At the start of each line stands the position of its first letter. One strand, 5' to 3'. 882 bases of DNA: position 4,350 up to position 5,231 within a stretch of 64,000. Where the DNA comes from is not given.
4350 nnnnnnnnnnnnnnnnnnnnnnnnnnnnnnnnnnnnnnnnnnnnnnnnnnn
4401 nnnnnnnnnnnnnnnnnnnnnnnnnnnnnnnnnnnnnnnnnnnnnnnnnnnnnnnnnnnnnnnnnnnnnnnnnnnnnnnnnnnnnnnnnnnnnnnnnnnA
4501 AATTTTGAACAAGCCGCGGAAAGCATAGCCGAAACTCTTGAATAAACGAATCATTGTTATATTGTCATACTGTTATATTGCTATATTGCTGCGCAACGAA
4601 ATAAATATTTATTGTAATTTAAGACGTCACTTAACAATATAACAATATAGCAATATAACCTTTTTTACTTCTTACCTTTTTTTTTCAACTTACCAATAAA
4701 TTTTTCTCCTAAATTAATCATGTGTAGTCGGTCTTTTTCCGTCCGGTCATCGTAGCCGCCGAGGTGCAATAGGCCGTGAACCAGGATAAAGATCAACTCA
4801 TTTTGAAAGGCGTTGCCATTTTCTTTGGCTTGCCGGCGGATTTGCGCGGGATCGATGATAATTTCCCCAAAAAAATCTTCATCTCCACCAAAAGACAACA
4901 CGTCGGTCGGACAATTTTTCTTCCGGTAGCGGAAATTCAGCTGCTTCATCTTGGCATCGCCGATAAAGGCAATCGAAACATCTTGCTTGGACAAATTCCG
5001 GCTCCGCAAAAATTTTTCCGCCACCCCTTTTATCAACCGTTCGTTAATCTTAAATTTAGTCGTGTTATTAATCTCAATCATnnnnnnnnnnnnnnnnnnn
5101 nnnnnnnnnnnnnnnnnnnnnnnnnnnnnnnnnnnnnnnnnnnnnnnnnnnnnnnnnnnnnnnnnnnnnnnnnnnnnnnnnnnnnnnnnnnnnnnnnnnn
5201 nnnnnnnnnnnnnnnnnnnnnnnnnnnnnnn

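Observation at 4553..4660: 'Empty' class-II hairpin between ybeY and dgkA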

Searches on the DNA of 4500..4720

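Call 85: search_rna_families(source=window, start=4500, end=4720, threshold=evalue, max_evalue=1)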
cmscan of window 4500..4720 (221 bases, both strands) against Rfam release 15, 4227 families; matches with E-value up to 1: 3.
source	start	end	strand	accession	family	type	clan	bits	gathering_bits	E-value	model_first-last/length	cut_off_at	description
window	4571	4651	+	RF04172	MIR8675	Gene; miRNA;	-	23.4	90.8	0.02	1-95/95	no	MIR8675 microRNA precursor family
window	4565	4658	-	RF04111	MIR6274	Gene; miRNA;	-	18.7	80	0.41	1-107/107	no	MIR6274 microRNA precursor family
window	4568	4655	+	RF03714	MIR774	Gene; miRNA;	-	17.5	80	0.7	1-98/98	no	MIR774 microRNA precursor family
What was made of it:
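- On Any curated RNA family (Rfam 15): At E <= 1 there are only generic miRNA-precursor hairpin models, at 17-23 bits against cut-offs of 80-91 (call 85).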

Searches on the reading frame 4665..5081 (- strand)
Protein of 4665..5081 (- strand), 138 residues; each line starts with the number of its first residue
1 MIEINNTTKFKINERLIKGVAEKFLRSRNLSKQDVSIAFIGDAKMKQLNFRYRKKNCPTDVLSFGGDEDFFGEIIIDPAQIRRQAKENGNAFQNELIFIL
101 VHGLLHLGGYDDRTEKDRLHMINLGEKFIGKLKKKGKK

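Call 13: find_encoding_contigs(protein=window:4665-5081:-, flank=10000, max_places=10)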
Protein window:4665-5081:- (138 aa): 1 contig read that carries it; 1 place shown.
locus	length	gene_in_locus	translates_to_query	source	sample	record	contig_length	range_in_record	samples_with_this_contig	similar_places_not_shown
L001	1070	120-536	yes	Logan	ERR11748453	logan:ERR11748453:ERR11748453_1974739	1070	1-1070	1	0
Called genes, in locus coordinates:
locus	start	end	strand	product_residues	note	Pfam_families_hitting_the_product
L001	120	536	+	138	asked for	PF02130:YbeY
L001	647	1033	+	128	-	PF01219:DAGK_prokar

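Call 15: search_protein_families(library=pfam, proteins=[window:4665-5081:-], max_evalue=0.01)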
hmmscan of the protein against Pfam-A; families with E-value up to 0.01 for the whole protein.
window:4665-5081:- (138 aa): 1 family
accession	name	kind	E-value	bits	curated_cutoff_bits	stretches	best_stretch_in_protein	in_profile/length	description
PF02130.23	YbeY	-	2.4e-29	102.2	25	1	14-130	8-127/129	Endoribonuclease YbeY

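Call 19: find_related_loci(query=window:4665-5081:-, collection=genome_contigs, flank=6000)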
Query window:4665-5081:- (138 aa) in genome_contigs; peptide patterns used: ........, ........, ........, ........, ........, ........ (x = any residue, [..] = any of these).
175 stretches matched a pattern; 28 encode a relative of the query (tblastn E <= 1e-3); 28 distinct loci.
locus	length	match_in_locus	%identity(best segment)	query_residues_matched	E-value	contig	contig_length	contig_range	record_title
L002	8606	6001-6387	71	1-129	2e-60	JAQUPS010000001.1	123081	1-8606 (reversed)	MAG: Patescibacteria group bacterium isolate STD1_31 NODE_302_length_123081_cov_7.301771_Sandtown_D1, whole genome shotg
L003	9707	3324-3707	75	5-132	6e-58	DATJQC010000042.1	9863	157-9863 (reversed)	MAG TPA_asm: Candidatus Nanoarchaeia archaeon isolate SMAG_U14930 k141_3702380, whole genome shotgun sequence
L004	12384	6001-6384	64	1-128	8e-53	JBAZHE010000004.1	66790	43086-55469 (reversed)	MAG: Patescibacteria group bacterium isolate SO_2017_LW3_62 NODE_849_length_66790_cov_1.338344_LW162_2017, whole genome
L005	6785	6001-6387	60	1-129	2e-43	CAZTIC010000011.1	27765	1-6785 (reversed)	MAG TPA_asm: uncultured Gammaproteobacteria bacterium isolate SRP191223_co1_14 genome assembly, contig: NODE_1339_length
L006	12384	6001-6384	61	1-132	4e-43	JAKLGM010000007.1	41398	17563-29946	MAG: Patescibacteria group bacterium isolate RA.bin4 RA.bin4_7, whole genome shotgun sequence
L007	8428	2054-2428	55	1-129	1e-39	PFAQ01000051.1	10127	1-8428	MAG: Candidatus Falkowbacteria bacterium CG10_big_fil_rev_8_21_14_0_10_39_9 CG10_8_21_14_0.10_scaffold_6959_c, whole gen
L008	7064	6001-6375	57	1-129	2e-39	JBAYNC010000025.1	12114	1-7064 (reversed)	MAG: Patescibacteria group bacterium isolate SO_2016_LW1_55 scaffold06115_LW64-88_2016, whole genome shotgun sequence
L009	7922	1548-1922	57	1-129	6e-37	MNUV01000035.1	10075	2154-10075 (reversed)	MAG: Candidatus Falkowbacteria bacterium CG1_02_41_21 cg1_0.2_scaffold_6718_c, whole genome shotgun sequence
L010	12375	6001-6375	56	1-129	1e-36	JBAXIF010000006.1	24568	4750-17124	MAG: Candidatus Falkowbacteria bacterium isolate ELA342 MAG342_6, whole genome shotgun sequence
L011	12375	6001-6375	57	1-129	1e-36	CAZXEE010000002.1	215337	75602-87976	MAG TPA_asm: uncultured Gammaproteobacteria bacterium isolate SRP192927_co4_30 genome assembly, contig: NODE_18_length_2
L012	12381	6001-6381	51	1-131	1e-34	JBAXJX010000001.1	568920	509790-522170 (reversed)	MAG: Candidatus Falkowbacteria bacterium isolate ELA386 MAG386_1, whole genome shotgun sequence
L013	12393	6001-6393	54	1-131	9e-33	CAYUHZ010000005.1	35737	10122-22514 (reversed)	MAG TPA_asm: uncultured Gammaproteobacteria bacterium isolate SRP257756_co1_214 genome assembly, contig: NODE_744_length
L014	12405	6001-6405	48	2-135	1e-32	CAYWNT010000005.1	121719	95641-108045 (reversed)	MAG TPA_asm: uncultured Gammaproteobacteria bacterium isolate SRP077602_co7_178 genome assembly, contig: NODE_378_length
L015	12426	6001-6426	52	1-129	8e-32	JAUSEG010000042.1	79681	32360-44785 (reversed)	MAG: bacterium isolate E14_maxbin.173 E14_k141_684732, whole genome shotgun sequence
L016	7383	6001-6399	52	1-133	1e-30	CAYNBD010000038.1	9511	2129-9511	MAG TPA_asm: uncultured Gammaproteobacteria bacterium isolate binchicken_co129_838 genome assembly, contig: NODE_23198_l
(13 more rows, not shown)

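Call 87: search_protein_families(library=pfam, proteins=[L002:7123-7383:+], max_evalue=0.001)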
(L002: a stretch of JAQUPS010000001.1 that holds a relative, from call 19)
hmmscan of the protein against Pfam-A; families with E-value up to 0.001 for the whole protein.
L002:7123-7383:+ (86 aa): 1 family
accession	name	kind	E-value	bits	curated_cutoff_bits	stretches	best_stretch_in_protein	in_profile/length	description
PF01541.30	GIY-YIG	-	4.9e-12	46.4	22.6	1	4-68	11-77/78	GIY-YIG catalytic domain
